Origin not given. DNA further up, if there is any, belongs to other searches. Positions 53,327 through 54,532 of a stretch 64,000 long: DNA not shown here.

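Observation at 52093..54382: Orphan three-gene operon (E2-like? / unknown / JAB metallopeptidase) divergent from a TrmB regulator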

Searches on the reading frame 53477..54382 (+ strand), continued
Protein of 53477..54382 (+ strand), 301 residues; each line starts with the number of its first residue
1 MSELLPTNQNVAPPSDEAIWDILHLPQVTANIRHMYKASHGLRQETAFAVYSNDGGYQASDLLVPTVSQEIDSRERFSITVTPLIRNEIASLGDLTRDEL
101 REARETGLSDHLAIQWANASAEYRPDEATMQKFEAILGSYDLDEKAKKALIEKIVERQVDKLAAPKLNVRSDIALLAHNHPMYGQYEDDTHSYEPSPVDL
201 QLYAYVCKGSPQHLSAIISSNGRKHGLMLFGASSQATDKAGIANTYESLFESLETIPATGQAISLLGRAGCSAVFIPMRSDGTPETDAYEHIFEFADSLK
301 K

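Call 60: find_encoding_contigs(protein=P0030, flank=5000, max_places=2)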
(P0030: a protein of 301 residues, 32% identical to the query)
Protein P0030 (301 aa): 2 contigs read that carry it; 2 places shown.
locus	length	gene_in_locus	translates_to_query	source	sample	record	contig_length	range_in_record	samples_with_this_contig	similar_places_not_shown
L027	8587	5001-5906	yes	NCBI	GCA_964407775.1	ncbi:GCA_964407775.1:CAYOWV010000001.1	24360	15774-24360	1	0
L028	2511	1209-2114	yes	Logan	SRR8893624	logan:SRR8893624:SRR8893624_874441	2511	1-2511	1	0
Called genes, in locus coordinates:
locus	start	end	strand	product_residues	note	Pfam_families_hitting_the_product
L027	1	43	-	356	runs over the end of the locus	PF00814:TsaD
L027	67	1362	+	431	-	PF08245:Mur_ligase_M, PF02875:Mur_ligase_C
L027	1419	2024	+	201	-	-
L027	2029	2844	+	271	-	-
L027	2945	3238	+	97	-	PF00166:Cpn10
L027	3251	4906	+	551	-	PF00118:Cpn60_TCP1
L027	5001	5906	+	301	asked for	-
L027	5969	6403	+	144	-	-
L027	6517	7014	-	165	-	-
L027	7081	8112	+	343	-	PF10432:bact-PGI_C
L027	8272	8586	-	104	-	?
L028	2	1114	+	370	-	?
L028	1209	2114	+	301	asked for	-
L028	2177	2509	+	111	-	?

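Call 68: fold_search(model_id=the predicted structure, library=pdb)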
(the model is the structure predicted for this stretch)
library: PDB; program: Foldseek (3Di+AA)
matches with E <= 10: 538; with E <= 0.001: 1
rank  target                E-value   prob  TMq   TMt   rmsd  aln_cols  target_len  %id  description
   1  5cw4_A                9.6e-04  0.91  0.23  0.27  18.9       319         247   12  Structure of CfBRCC36-CfKIAA0157 complex (Selenium Edge) (released 2015-09-16)
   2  5cw3_A                2.9e-03  0.87  0.25  0.30  18.7       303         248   13  Structure of CfBRCC36-CfKIAA0157 complex (Zn Edge) (released 2015-09-16)
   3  5bud_B                1.7e-02  0.06  0.11  0.09  23.5       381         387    9  Crystal structure of Candida albicans Rai1 in complex with pU5-Mn2+ (released 2015-07-08)
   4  9ph4_E                2.1e-02  0.84  0.28  0.28  11.9       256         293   12  Cryo-EM structure of COP9 signalosome in complex with CSN5i-1a (released 2025-12-03)
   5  6fnn_B                2.7e-02  0.90  0.24  0.44  17.0       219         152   11  Caldiarchaeum Subterraneum Ubiquitin:Rpn11-homolog complex (released 2018-07-25)
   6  9qo0_E                3.8e-02  0.84  0.25  0.26  11.0       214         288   11  Pre-activated 9-subunit COP9 signalosome and neddylated SCF (Skp1-Skp2-Cks1) complex structure (released 2026-02-18)
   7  4msj_C                3.8e-02  0.41  0.22  0.31  14.4       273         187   10  Crystal structure of S. pombe AMSH-like protease SST2 catalytic domain from P212121 space group (released 2014-06-18)
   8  4msm_A                4.3e-02  0.33  0.21  0.30  13.6       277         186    9  Crystal structure of Schizosaccharomyces pombe AMSH-like protease sst2 E286A mutant bound to ubiquitin (released 2014-06-18)
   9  4msm_C                4.6e-02  0.33  0.16  0.23   8.4       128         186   12  Crystal structure of Schizosaccharomyces pombe AMSH-like protease sst2 E286A mutant bound to ubiquitin (released 2014-06-18)
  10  5bud_A                4.6e-02  0.06  0.12  0.10  24.5       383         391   10  Crystal structure of Candida albicans Rai1 in complex with pU5-Mn2+ (released 2015-07-08)
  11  9efq_E                5.2e-02  0.89  0.28  0.29  11.8       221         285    8  Cryo-EM structure of COP9 signalosome precatalytic state with neddylated cullin-2 (released 2025-12-03)
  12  3rzv                  5.2e-02  0.57  0.23  0.35  14.2       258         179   10  The Crystal Structure of a E280A Mutant of the Catalytic Domain of AMSH (released 2011-10-19)
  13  7l97_A                5.5e-02  0.63  0.24  0.38  14.0       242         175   11  Crystal structure of STAMBPL1 in complex with an engineered binder (released 2021-08-25)
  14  4nql_A                5.5e-02  0.44  0.17  0.25   8.1       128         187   12  The crystal structure of the DUB domain of AMSH orthologue, Sst2 from S. pombe, in complex with lysine 63-linked diubi (released 2014-10-08)
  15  5ulj_D                5.8e-02  0.04  0.11  0.09  23.8       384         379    9  Crystal structure of Scheffersomyces stipitis Rai1 in complex with (3'-NADP)+ and calcium ion (released 2017-05-17)
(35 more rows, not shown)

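Call 84: search_dna_similar(query=window:53477-54382:+, collection=phages, mode=protein, max_evalue=0.01, max_rows=5)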
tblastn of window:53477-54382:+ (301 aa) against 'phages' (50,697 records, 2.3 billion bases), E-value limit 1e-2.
No match.

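Call 93: fold_search(model_id=the predicted structure, library=viral)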
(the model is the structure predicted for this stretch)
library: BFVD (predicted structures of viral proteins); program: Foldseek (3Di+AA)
matches with E <= 10: 440; with E <= 0.001: 1
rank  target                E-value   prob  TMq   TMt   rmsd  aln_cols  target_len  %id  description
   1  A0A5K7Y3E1            1.8e-04  1.00  0.36  0.33  13.5       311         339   12  F317L homolog protein [Abalone asfa-like virus]
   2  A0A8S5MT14            1.1e-03  0.99  0.24  0.13  19.5       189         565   13  Minor capsid protein [Siphoviridae sp. ctT3f41]
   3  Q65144                1.2e-03  0.75  0.25  0.24  22.7       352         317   10  Uncharacterized protein F317L [African swine fever virus (strain Badajoz 1971 Vero-adapted)]
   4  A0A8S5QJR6            1.8e-03  0.98  0.30  0.16  13.8       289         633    9  Minor capsid protein [Siphoviridae sp. ctk4d14]
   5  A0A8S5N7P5            1.8e-03  0.93  0.22  0.13  22.5       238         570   13  Minor capsid protein [Siphoviridae sp. ctnN38]
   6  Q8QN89                6.6e-03  0.75  0.22  0.25  22.1       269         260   12  EsV-1-200 [Ectocarpus siliculosus virus 1 (isolate New Zealand/Kaikoura/1988)]
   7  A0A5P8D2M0            1.0e-02  0.96  0.21  0.22  16.9       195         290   12  (no name in the UniProt tables at hand)
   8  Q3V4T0                1.4e-02  1.00  0.29  0.40   4.1       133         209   14  Uncharacterized protein ORF209 [Acidianus two-tailed virus]
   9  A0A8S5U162            1.4e-02  0.94  0.21  0.38   5.4       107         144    9  Uncharacterized protein [Myoviridae sp. ctumZ20]
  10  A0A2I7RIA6            4.0e-02  0.80  0.26  0.44  13.1       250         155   10  (no name in the UniProt tables at hand)
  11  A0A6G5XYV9            4.0e-02  0.80  0.22  0.15  11.7       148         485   11  (no name in the UniProt tables at hand)
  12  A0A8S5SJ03            4.8e-02  0.47  0.21  0.22  18.1       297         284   11  Uncharacterized protein [Siphoviridae sp. cthH09]
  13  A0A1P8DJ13            5.7e-02  0.54  0.16  0.34  14.3       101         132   14  (no name in the UniProt tables at hand)
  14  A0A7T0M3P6            7.7e-02  0.54  0.22  0.39  12.9       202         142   12  (no name in the UniProt tables at hand)
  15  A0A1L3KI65            7.7e-02  0.10  0.11  0.09  24.0       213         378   13  Maturation protein [Beihai levi-like virus 9]
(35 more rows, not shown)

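Call 94: search_protein_families(library=pfam, proteins=[P0002, P0022, P0024, P0030, P0039], max_evalue=0.1)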
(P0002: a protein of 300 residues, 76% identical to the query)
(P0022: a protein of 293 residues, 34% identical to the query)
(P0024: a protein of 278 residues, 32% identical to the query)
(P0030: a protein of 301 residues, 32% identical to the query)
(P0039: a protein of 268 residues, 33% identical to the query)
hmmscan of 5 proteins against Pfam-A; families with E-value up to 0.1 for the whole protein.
P0002 (300 aa): 2 families
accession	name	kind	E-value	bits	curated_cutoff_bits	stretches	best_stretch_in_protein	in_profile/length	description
PF20070.4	DUF6466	-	8.2e-06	26.7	25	1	56-145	40-125/146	Family of unknown function (DUF6466)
PF24419.1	Cupin_NOL9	-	0.091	12.7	27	0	124-193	56-126/152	Polynucleotide 5'-hydroxyl-kinase NOL9, N-terminal domain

P0022 (293 aa): 0 families

P0024 (278 aa): 0 families

P0030 (301 aa): 1 family
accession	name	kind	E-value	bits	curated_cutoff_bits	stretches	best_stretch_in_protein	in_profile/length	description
PF07564.17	DUF1542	-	0.0044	17.5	24.3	1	124-156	9-41/77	Domain of Unknown Function (DUF1542)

P0039 (268 aa): 1 family
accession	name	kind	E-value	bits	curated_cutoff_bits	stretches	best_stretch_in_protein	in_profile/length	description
PF04691.17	ApoC-I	-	0.016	15.5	28.3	1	103-125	22-44/61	Apolipoprotein C-I (ApoC-1)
